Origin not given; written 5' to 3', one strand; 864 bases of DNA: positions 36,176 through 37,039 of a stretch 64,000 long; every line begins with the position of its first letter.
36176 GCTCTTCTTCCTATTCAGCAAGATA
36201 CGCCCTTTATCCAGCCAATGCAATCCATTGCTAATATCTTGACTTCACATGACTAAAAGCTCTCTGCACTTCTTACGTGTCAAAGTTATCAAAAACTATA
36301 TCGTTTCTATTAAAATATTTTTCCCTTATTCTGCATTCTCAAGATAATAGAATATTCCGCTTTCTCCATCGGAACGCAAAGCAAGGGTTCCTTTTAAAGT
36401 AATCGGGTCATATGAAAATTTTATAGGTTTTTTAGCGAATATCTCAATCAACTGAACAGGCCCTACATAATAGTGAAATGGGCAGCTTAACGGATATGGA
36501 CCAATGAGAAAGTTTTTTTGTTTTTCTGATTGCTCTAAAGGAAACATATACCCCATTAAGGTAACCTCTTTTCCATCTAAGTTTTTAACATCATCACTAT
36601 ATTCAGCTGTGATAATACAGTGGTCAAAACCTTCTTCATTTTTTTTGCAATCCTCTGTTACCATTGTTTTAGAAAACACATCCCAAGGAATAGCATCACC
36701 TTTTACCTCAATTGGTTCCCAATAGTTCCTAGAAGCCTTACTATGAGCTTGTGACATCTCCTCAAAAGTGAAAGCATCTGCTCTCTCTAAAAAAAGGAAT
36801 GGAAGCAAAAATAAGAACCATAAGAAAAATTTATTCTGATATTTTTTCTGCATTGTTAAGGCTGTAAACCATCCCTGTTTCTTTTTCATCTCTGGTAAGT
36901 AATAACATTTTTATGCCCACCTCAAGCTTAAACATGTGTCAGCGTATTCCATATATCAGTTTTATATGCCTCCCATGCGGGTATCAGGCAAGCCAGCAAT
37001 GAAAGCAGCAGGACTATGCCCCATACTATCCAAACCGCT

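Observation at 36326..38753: MacB/FtsX-type ABC transporter plus DUF3299 protein apparently co-transcribed with znuA: a second, mechanistically different zinc-linked ABC system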

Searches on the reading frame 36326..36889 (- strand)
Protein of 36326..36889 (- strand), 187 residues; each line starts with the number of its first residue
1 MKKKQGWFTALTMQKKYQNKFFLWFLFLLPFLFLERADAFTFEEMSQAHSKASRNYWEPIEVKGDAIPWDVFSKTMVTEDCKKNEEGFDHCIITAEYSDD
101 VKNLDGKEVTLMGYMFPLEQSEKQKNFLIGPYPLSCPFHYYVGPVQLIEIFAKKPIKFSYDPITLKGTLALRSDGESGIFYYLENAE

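Call 3: search_protein_families(library=pfam, proteins=[window:36326-36889:-], max_evalue=0.01)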
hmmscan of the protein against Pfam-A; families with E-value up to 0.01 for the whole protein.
window:36326-36889:- (187 aa): 1 family
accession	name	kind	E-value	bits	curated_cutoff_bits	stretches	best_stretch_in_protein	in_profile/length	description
PF11736.14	DUF3299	-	5.3e-08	33.5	22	1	94-173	37-120/139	Protein of unknown function (DUF3299)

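Call 4: search_protein_families(library=ncbifam, proteins=[window:36326-36889:-], max_evalue=0.01)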
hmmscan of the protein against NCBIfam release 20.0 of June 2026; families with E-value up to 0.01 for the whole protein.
window:36326-36889:- (187 aa): 0 families

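Call 11: search_solved_structures(query=window:36326-36889:-, max_evalue=1, show_alignments=2)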
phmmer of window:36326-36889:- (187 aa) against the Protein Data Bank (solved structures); distinct sequences matched with E-value up to 1: 1.
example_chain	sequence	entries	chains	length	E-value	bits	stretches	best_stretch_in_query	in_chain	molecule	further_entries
4hsp_A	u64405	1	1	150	0.0061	19.4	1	100-172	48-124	hypothetical protein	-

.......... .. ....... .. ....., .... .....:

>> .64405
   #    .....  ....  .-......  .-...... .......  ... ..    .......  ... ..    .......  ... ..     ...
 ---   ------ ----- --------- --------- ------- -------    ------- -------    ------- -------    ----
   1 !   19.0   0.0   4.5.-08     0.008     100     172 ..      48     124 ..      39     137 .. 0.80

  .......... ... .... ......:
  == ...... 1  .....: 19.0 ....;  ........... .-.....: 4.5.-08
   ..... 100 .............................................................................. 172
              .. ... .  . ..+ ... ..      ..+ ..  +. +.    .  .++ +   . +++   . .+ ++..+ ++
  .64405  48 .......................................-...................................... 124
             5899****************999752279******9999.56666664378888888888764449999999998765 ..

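Call 13: find_homologous_proteins(query=window:36326-36889:-, max_evalue=0.001)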
Query window:36326-36889:- (187 aa): 120 proteins with E <= 0.001 among 138 candidates.
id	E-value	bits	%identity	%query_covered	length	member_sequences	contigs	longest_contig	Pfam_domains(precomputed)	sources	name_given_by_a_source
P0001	6.6e-123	425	99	100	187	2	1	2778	PF11736.15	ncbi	ncbi:MAG: DUF3299 domain-containing protein [Parvibaculales bacterium]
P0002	4.5e-70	253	59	99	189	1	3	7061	PF11736.15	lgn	-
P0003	1.9e-69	251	59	99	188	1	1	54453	PF11736.15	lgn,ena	-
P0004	9.0e-69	249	59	93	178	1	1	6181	PF11736.15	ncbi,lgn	-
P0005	1.5e-64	235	59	90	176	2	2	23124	PF11736.15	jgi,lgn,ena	-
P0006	3.8e-63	231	60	89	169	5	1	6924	PF11736.15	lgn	-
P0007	9.1e-63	229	54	95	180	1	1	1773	PF11736.15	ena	-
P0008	6.6e-61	223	56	93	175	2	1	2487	PF11736.15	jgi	jgi:hypothetical protein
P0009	1.5e-58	216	62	79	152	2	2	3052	PF11736.15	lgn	-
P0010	2.0e-58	215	57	87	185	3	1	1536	PF11736.15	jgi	-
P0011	1.7e-57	212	50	94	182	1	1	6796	PF11736.15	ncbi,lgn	ncbi:MAG: DUF3299 domain-containing protein [Pseudomonadota bacterium]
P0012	1.8e-57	212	55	93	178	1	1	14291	PF11736.15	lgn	-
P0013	2.8e-57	211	58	86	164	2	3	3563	PF11736.15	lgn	-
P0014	1.4e-55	206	58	77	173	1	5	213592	PF11736.15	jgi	jgi:hypothetical protein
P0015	2.3e-55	205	65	70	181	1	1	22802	PF11736.15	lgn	-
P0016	8.5e-55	203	62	70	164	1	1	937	PF11736.15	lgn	-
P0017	1.4e-54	203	58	81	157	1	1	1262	PF11736.15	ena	-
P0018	1.6e-54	202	58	86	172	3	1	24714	PF11736.15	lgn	-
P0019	2.3e-54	202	64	70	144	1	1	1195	PF11736.15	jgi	-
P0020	1.2e-53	200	50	87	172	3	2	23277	PF11736.15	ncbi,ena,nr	ncbi:MAG: DUF3299 domain-containing protein [Sneathiellales bacterium]|nr:DUF3299 domain-containing 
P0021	1.5e-53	199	60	77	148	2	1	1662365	PF11736.15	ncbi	-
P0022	1.5e-53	199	53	93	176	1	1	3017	PF11736.15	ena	-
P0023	4.6e-53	198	55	84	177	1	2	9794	PF11736.15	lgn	-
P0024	5.5e-53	197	62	70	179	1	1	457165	PF11736.15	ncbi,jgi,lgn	-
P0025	9.0e-53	197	52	91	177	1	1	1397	PF11736.15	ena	-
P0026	9.9e-53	197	49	89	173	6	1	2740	PF11736.15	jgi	jgi:hypothetical protein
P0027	1.1e-52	196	51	87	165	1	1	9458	PF11736.15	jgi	jgi:hypothetical protein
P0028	1.6e-52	196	53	89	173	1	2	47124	PF11736.15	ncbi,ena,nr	ncbi:MAG: DUF3299 domain-containing protein [Rickettsiales bacterium]|nr:DUF3299 domain-containing p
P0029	2.9e-52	195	54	88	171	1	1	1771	PF11736.15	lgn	-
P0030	3.5e-52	195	66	69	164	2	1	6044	PF11736.15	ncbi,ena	-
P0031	1.1e-51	193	53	88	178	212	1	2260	PF11736.15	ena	-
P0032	2.4e-51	192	61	70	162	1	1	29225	PF11736.15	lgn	-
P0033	3.6e-51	191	56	81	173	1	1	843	PF11736.15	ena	-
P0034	3.8e-51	191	52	89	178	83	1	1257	PF11736.15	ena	-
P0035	1.1e-50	190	50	87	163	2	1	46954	PF11736.15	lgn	-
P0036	1.4e-50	190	55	80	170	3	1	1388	PF11736.15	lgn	-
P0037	1.7e-50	189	52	89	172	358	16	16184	PF11736.15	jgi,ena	jgi:hypothetical protein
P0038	3.1e-50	188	51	88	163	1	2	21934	PF11736.15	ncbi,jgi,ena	jgi:hypothetical protein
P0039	3.4e-50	188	61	70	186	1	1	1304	PF11736.15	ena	-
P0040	5.6e-50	188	51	89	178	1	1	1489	PF11736.15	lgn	-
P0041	7.9e-50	187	49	90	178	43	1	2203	PF11736.15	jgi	jgi:hypothetical protein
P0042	1.5e-49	186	52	79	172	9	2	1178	PF11736.15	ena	-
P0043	2.4e-49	186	51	89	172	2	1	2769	PF11736.15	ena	-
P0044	3.0e-49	185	51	87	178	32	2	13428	PF11736.15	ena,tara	tara:strand:- start:271 stop:807 length:537 start_codon:yes stop_codon:yes gene_type:complete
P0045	3.0e-49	185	53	79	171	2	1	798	PF11736.15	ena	-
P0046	3.1e-49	185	54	79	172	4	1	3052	PF11736.15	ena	-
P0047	3.3e-49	185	53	79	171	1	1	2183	PF11736.15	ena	-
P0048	3.6e-49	185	50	87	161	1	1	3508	PF11736.15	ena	-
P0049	3.6e-49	185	49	88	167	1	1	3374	PF11736.15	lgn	-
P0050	3.9e-49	185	53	79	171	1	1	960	PF11736.15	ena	-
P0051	3.9e-49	185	59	70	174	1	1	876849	PF11736.15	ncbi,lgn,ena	-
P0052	4.8e-49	185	53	79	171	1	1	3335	PF11736.15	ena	-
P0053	5.4e-49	184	51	86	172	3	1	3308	PF11736.15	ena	-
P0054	7.1e-49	184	53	79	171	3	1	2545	PF11736.15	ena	-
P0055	9.9e-49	183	52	79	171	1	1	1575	PF11736.15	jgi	-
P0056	1.2e-48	183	52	79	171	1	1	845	PF11736.15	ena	-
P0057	1.3e-48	183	54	79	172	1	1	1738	PF11736.15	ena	-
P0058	1.8e-48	183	51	89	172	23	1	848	PF11736.15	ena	-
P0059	1.8e-48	183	60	70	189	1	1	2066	PF11736.15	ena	-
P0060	1.8e-48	183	52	79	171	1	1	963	PF11736.15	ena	-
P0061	2.0e-48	183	52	79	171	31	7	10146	PF11736.15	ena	-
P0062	2.1e-48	182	52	79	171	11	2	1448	PF11736.15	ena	-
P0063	2.3e-48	182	52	79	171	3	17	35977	PF11736.15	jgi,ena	-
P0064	3.7e-48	182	49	87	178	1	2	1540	PF11736.15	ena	-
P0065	4.1e-48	181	49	87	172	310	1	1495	PF11736.15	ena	-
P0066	5.3e-48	181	58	70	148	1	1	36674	PF11736.15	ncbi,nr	ncbi:MAG: DUF3299 domain-containing protein [Rickettsiales bacterium]|nr:DUF3299 domain-containing p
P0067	9.3e-48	180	51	89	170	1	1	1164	PF11736.15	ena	-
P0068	9.4e-48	180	52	78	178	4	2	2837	PF11736.15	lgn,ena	-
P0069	1.6e-47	180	51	79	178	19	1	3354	PF11736.15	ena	-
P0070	4.5e-47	178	56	70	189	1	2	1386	PF11736.15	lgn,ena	-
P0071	5.7e-47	178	61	67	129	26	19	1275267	PF11736.15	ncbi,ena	-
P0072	5.8e-47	178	49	87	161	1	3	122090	PF11736.15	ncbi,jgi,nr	ncbi:MAG: hypothetical protein K0R98_1222 [Rickettsiaceae bacterium]|jgi:hypothetical protein|nr:hyp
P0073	9.1e-47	177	50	89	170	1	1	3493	PF11736.15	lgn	-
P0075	1.5e-46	176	60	66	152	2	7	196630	PF11736.15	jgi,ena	-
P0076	1.6e-46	176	47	87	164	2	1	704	PF11736.15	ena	-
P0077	5.5e-46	175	59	70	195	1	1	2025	PF11736.15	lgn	-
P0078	5.5e-46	175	59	67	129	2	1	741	PF11736.15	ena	-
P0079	6.1e-46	174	47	89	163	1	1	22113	PF11736.15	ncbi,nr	ncbi:DUF3299 domain-containing protein [Rickettsiales bacterium]|nr:DUF3299 domain-containing protei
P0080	7.2e-46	174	47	94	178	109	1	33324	PF11736.15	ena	-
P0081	9.5e-46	174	56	68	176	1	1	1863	PF09526.17,PF11736.15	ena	-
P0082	4.7e-45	172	56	69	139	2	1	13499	PF11736.15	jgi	jgi:hypothetical protein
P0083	5.9e-45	171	55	70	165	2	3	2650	PF11736.15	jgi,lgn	jgi:hypothetical protein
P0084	6.6e-45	171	46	86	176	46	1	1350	PF11736.15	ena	-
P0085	7.1e-44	168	49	88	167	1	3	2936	PF11736.15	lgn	-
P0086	1.3e-43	167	50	86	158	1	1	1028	PF11736.15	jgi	-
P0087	3.7e-43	165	46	86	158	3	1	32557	PF11736.15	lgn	-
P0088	3.4e-42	162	57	68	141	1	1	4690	PF11736.15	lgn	-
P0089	1.2e-41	160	47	89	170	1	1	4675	PF11736.15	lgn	-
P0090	4.0e-41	159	46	88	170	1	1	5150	PF11736.15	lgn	-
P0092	1.6e-39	153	60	59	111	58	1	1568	PF11736.15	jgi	jgi:hypothetical protein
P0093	3.0e-38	149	58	57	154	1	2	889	PF11736.15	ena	-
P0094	3.9e-37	146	43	86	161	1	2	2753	PF11736.15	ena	-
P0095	1.2e-36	144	53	68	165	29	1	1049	PF11736.15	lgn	-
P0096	2.1e-36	143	50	68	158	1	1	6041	PF11736.15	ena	-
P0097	1.5e-35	141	51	68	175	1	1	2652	PF11736.15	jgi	-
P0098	1.5e-35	141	51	67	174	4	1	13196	PF11736.15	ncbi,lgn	-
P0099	2.2e-35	140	52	67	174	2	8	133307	PF11736.15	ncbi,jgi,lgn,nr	ncbi:MAG: DUF3299 domain-containing protein [Rickettsiales bacterium]|jgi:hypothetical protein|nr:DU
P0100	6.8e-34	135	49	65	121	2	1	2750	PF11736.15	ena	-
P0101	7.6e-34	135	48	70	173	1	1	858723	PF11736.15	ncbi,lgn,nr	ncbi:MAG: DUF3299 domain-containing protein [Alphaproteobacteria bacterium]|nr:DUF3299 domain-contai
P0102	7.8e-34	135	50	70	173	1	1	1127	PF11736.15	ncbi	-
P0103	8.0e-34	135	66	50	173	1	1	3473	PF02881.25,PF11736.15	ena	-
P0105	1.1e-33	134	52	66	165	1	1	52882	PF11736.15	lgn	-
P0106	1.4e-33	134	48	67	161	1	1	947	PF11736.15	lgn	-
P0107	3.5e-33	133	50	67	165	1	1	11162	PF11736.15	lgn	-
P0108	2.3e-32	130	49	68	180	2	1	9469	PF11736.15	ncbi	-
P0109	3.4e-32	130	42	87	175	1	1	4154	PF11736.15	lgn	-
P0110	2.9e-31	127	45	75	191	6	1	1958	PF11736.15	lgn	-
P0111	6.4e-31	125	49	66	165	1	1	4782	PF11736.15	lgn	-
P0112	7.8e-31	125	46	76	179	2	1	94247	PF11736.15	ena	-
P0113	2.8e-30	123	67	45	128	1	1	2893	PF11736.15,PF03446.22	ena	-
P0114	1.3e-29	121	45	68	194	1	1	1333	PF11736.15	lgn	-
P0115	2.9e-29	120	46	68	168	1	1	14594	PF11736.15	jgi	jgi:uncharacterized protein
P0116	2.7e-28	117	45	72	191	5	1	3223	PF11736.15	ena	-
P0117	2.4e-25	107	65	41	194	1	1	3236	PF11736.15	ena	-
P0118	3.4e-25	107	64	41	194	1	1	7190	PF11736.15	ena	-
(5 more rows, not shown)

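Call 15: find_encoding_contigs(protein=P0021, flank=8000, max_places=2)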
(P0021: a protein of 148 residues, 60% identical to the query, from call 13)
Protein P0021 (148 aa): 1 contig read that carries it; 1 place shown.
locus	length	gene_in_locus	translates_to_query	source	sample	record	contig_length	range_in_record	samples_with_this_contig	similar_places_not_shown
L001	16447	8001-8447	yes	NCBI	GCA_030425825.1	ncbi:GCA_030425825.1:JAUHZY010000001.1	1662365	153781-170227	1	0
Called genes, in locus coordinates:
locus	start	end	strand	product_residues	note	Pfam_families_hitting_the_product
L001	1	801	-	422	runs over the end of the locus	PF01266:DAO (weak), PF01593:Amino_oxidase, PF03486:HI0933_like (faint), PF13450:NAD_binding_8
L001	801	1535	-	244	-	PF00106:adh_short, PF01118:Semialdhyde_dh (faint), PF13561:adh_short_C2 (weak)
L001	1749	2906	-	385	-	-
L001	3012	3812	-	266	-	PF00950:ABC-3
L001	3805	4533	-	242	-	PF02463:SMC_N (faint), PF00005:ABC_tran, PF13401:AAA_22, PF13304:AAA_21 (faint)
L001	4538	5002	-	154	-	PF01475:FUR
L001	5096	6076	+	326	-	PF01297:ZnuA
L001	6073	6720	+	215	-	PF00005:ABC_tran, PF13401:AAA_22 (faint)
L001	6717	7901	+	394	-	PF12704:MacB_PCD, PF02687:FtsX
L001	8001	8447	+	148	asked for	PF11736:DUF3299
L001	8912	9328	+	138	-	PF25487:ETR1_N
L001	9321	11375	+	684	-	PF00512:HisKA, PF02518:HATPase_c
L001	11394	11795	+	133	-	PF00072:Response_reg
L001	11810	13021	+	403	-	PF00072:Response_reg, PF01627:Hpt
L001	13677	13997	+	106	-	PF06296:RelE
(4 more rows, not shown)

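Call 16: find_encoding_contigs(protein=P0072, flank=8000, max_places=2)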
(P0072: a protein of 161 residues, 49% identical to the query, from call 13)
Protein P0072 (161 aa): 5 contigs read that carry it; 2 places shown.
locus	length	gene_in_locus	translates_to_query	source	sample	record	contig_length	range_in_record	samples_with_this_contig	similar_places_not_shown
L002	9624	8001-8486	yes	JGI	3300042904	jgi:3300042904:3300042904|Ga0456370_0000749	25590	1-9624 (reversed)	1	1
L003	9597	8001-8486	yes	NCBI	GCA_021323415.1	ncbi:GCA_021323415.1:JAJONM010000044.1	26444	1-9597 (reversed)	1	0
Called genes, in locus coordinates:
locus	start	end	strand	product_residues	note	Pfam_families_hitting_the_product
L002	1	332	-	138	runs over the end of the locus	-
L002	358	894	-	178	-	-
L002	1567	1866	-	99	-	-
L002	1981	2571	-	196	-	PF00578:AhpC-TSA, PF08534:Redoxin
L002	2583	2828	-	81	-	-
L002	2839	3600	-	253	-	-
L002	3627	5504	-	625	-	-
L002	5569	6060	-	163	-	PF01475:FUR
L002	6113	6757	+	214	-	PF00005:ABC_tran, PF13304:AAA_21 (faint)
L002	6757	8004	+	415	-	PF12704:MacB_PCD, PF02687:FtsX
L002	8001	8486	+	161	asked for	PF11736:DUF3299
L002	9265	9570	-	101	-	PF12728:HTH_17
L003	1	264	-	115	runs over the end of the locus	-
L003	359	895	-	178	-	-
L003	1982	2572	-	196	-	PF00578:AhpC-TSA, PF08534:Redoxin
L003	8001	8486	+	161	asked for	PF11736:DUF3299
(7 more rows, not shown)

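Call 18: find_related_loci(query=A1, collection=genome_contigs, flank=8000)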
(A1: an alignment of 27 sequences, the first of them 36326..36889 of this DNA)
Query A1 (187 aa) in genome_contigs; peptide patterns used: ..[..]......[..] (x = any residue, [..] = any of these).
72 stretches matched a pattern; 67 encode a relative of the query (tblastn E <= 1e-3); 67 distinct loci.
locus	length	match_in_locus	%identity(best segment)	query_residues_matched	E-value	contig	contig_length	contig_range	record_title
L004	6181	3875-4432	58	1-186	4e-72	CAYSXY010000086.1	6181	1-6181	MAG TPA_asm: uncultured Rickettsiales bacterium isolate SRP141376_co5_190 genome assembly, contig: NODE_29902_length_618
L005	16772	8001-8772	56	3-187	9e-68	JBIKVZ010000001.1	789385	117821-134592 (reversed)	MAG: Rickettsiales bacterium isolate ME2015-09-01_3300035663_group6_bin56 Rohwer_bin1979_scaffold_1_c1, whole genome sho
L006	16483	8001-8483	56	24-186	4e-59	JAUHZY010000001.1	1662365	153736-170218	MAG: Alphaproteobacteria bacterium isolate 5_bin.19 NODE_1_length_1662365_cov_10.328651, whole genome shotgun sequence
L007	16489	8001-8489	55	25-186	1e-57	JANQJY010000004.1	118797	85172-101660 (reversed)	MAG: Rickettsiales bacterium isolate PL25a_bin.132 k99_2865945, whole genome shotgun sequence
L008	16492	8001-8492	53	21-184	4e-56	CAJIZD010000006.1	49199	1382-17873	MAG: uncultured Planktomarina sp. isolate FRAM18_bin091 genome assembly, contig: FRAM17_bin091-6, whole genome shotgun s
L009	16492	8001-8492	53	21-184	2e-55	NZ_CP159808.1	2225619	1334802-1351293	Candidatus Levibacter sp. Uisw_134_01 chromosome, complete genome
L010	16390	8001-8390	62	57-186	1e-55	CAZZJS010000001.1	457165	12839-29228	MAG TPA_asm: uncultured Rickettsiales bacterium isolate SRP065251_co1_43 genome assembly, contig: NODE_1_length_457165_c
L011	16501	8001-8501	52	19-184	2e-54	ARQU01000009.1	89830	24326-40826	Alpha proteobacterium SCGC AAA536-G10 A536G10DRAFT_NODE-unique_9_len_89830.9_C, whole genome shotgun sequence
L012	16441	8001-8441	56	38-184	3e-54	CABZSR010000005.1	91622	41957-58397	MAG: uncultured SAR116 cluster alpha proteobacterium isolate AG-337-O15 genome assembly, contig: AG-337-O15_NODE_5, whol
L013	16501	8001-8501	51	19-184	4e-54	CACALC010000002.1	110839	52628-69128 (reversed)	uncultured SAR116 cluster alpha proteobacterium isolate AG-898-B14 genome assembly, contig: AG-898-B14_NODE_2, whole gen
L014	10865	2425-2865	55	38-184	7e-54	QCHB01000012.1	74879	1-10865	SAR116 cluster bacterium AG-390-L20 Ga0172100_112, whole genome shotgun sequence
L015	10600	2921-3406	52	26-184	1e-53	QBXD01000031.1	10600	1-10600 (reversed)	SAR116 cluster bacterium AG-321-A13 Ga0172091_1031, whole genome shotgun sequence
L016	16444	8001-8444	54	38-185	2e-53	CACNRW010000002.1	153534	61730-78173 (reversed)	MAG: uncultured SAR116 cluster alpha proteobacterium isolate AG-893-L10 genome assembly, contig: AG-893-L10_NODE_2, whol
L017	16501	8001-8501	51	19-184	2e-53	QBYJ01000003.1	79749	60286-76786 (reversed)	SAR116 cluster bacterium AG-325-F22 Ga0172093_103, whole genome shotgun sequence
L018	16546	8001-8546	48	7-187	2e-53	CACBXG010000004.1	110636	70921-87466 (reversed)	uncultured SAR116 cluster alpha proteobacterium isolate AG-359-O10 genome assembly, contig: AG-359-O10_NODE_4, whole gen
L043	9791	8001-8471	50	23-184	1e-50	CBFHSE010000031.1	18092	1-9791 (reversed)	MAG: Rickettsiales bacterium isolate AGTU_67_bin_13_permissive genome assembly, contig: AGTU_67_bin_13_permissive_c31, w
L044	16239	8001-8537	45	11-185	1e-50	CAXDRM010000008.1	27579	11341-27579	MAG TPA_asm: uncultured Rickettsiales bacterium isolate SRR5788144_binner23_Refined_1 genome assembly, contig: ERZ123006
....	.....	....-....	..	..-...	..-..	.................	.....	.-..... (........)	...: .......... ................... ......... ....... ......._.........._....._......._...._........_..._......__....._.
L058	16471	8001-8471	41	30-186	2e-35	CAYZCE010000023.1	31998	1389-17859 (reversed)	MAG TPA_asm: uncultured Rhodospirillaceae bacterium isolate SRP193066_co1_6 genome assembly, contig: NODE_1557_length_31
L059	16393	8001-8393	47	60-187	2e-34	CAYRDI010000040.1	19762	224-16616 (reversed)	MAG TPA_asm: uncultured Micavibrio sp. isolate SRP257259_co1_112 genome assembly, contig: NODE_3270_length_19762_cov_6.1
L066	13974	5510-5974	41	36-187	4e-30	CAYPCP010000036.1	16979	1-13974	MAG TPA_asm: uncultured Pseudobdellovibrionaceae bacterium isolate SRP329715_co2_109 genome assembly, contig: NODE_6512_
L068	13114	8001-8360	42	69-187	1e-27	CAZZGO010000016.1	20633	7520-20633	MAG TPA_asm: uncultured Pseudobdellovibrionaceae bacterium isolate SRP199154_co2_77 genome assembly, contig: NODE_1546_l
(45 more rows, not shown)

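Call 28: search_dna_similar(query=window:36326-36889:-, collection=plasmids, mode=protein, max_evalue=0.001, max_rows=25)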
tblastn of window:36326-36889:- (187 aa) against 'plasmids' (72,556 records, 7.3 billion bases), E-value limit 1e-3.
Records with a match: 1; places in all: 2; records where one place covers at least 80% of the query: 0.
Best place of each record, by identity: <60% 1.
By first word of the organism name: Polymorphobacter 1.
By predicted mobility (MOB-suite, as given by PLSDB): non-mobilizable 1.
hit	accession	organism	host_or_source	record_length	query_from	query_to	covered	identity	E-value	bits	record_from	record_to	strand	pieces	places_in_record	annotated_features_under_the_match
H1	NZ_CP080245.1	Polymorphobacter sp. PAMC 29334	Megaspora,lichen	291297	69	187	64%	29.4%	1e-11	69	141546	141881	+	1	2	DUF3299 domain-containing protein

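Call 30: get_annotated_region(hit=H1, flank=7000)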
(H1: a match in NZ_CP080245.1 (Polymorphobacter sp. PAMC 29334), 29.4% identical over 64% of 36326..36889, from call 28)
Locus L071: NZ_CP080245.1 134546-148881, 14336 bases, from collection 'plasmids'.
description: Polymorphobacter sp. PAMC 29334 plasmid p29334-2, complete sequence
organism: Polymorphobacter sp. PAMC 29334 (NCBI taxid 2862331)
taxonomy: Bacteria; Pseudomonadota; Alphaproteobacteria; Sphingomonadales; Sphingosinicellaceae; Polymorphobacter; Polymorphobacter sp. PAMC 29334
host: -; source: Megaspora,lichen; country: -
typing (MOB-suite, as given by PLSDB): non-mobilizable
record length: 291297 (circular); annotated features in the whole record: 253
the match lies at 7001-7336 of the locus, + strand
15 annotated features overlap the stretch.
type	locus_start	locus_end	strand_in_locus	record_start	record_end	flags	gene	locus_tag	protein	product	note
CDS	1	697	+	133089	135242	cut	-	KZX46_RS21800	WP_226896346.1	TonB-dependent receptor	-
CDS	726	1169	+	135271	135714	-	-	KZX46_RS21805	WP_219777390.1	transcriptional repressor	GO:0006355 - regulation of DNA-templated transcription [Evidence IEA]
CDS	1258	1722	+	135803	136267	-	-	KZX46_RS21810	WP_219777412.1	transcriptional repressor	GO:0006355 - regulation of DNA-templated transcription [Evidence IEA]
CDS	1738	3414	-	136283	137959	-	-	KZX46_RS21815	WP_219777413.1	peptidase S10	-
CDS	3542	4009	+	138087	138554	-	-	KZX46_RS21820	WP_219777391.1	MerC domain-containing protein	-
CDS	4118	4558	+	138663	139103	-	-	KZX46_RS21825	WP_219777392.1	hypothetical protein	-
CDS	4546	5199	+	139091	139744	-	-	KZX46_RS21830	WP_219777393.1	ATP-binding cassette domain-containing protein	-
CDS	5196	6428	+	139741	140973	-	-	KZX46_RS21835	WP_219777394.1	ABC transporter permease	-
CDS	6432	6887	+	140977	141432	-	-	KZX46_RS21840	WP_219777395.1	DUF3299 domain-containing protein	-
CDS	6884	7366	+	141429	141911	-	-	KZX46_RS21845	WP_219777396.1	DUF3299 domain-containing protein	-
CDS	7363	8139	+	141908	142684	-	-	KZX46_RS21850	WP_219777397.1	phosphatase PAP2 family protein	-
CDS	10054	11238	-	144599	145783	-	-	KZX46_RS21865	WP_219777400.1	helix-turn-helix transcriptional regulator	-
CDS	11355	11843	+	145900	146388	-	-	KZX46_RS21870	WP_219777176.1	nuclear transport factor 2 family protein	-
CDS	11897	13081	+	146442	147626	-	-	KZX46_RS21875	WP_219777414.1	ScyD/ScyE family protein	-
CDS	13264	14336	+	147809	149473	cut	-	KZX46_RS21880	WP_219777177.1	hypothetical protein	-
